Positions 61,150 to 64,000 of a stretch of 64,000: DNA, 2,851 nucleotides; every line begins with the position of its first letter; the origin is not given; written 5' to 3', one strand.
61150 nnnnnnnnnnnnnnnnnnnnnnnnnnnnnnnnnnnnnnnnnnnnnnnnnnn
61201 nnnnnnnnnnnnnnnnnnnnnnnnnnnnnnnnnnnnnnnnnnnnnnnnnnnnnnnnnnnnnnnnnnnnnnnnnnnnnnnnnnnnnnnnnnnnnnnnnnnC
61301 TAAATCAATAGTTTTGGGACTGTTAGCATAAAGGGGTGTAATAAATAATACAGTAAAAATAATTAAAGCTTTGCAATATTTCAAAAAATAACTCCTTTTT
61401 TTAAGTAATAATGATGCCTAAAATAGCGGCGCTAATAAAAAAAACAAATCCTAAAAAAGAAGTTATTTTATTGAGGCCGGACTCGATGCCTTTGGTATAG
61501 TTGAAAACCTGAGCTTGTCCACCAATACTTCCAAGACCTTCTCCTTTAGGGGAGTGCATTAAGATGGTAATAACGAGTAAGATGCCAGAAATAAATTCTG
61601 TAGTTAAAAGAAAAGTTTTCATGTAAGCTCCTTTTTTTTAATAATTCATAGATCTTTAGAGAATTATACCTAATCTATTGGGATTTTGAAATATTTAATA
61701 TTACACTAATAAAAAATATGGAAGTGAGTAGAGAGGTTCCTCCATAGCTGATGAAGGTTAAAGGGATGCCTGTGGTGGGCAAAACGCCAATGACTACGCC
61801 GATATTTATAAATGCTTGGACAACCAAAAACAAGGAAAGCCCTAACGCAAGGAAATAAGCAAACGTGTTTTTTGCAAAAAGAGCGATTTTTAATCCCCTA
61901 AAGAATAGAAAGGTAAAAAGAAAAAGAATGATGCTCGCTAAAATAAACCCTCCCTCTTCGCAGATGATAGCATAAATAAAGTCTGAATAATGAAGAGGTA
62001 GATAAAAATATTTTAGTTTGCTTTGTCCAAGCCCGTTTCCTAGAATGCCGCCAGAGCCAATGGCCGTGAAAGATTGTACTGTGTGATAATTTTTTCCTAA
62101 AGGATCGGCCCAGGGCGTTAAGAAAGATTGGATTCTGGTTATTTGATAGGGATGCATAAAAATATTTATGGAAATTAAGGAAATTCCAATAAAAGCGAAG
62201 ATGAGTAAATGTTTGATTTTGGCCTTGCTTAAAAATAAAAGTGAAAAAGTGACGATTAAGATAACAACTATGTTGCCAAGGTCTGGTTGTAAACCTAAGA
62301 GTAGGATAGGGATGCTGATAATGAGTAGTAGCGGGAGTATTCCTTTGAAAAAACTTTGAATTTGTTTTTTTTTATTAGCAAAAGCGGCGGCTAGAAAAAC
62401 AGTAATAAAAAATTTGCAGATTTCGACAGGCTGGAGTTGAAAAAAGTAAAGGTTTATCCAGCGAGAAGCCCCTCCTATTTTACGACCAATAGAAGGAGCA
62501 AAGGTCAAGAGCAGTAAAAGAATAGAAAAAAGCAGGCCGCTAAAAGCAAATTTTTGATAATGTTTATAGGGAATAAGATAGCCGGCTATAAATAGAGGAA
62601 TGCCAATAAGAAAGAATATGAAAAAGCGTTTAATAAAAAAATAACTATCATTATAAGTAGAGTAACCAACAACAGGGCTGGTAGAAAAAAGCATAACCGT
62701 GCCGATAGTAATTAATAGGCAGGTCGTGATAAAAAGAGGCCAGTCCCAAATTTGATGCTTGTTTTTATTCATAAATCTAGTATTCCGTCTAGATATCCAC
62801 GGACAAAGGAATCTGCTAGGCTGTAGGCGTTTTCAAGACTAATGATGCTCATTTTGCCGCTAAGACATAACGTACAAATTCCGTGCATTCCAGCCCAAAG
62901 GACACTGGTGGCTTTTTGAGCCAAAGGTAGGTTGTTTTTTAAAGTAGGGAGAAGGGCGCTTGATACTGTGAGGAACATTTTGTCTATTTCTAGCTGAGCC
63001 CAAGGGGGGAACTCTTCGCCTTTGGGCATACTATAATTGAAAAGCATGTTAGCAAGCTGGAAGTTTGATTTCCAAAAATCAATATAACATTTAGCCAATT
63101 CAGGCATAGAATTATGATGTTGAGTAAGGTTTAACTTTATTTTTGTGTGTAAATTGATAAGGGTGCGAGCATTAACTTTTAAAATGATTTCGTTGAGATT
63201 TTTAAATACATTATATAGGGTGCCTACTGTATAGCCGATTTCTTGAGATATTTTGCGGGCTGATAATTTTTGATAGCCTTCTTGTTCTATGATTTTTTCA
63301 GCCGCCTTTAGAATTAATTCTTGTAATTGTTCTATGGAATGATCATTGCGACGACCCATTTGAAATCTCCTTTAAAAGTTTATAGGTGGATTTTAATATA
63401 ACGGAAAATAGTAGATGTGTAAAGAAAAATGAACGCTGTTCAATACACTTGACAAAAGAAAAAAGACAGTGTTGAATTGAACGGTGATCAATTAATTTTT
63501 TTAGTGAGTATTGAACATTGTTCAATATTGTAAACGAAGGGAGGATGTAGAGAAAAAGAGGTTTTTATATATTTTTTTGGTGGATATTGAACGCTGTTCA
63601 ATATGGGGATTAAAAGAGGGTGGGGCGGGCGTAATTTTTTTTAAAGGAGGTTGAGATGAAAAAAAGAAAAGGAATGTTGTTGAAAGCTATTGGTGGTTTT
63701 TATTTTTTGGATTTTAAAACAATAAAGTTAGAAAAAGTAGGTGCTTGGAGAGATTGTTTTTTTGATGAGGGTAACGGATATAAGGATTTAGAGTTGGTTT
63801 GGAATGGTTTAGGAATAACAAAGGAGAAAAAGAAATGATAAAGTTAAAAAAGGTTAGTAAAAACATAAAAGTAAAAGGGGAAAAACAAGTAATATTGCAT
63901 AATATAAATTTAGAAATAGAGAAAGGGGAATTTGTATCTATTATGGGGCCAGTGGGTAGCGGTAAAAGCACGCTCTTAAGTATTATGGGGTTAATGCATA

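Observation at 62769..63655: TetR regulator translationally coupled to an envelope-biogenesis gene string, with four palindromic operators in its divergent promoter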

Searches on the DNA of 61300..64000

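Call 54: search_rna_families(source=window, start=61300, end=64000, threshold=evalue, max_evalue=1)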
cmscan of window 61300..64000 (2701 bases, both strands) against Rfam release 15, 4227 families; matches with E-value up to 1: 0.
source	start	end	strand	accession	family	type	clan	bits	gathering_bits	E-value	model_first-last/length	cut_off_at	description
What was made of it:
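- There is no Rfam match (call 54).
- Tried and rejected: Rfam finds nothing in 61300-64000 at E up to 1 (call 54).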

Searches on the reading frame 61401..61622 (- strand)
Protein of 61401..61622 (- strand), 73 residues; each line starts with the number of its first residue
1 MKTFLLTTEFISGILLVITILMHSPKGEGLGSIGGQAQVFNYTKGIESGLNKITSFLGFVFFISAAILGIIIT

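Call 7: search_protein_families(library=pfam, proteins=[window:61401-61622:-], max_evalue=0.01)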
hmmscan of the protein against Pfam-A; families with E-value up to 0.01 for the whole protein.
window:61401-61622:- (73 aa): 1 family
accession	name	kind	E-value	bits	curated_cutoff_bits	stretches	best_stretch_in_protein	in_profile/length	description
PF03840.19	SecG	-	7.7e-16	58.4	29.2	1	4-71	1-70/70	Preprotein translocase SecG subunit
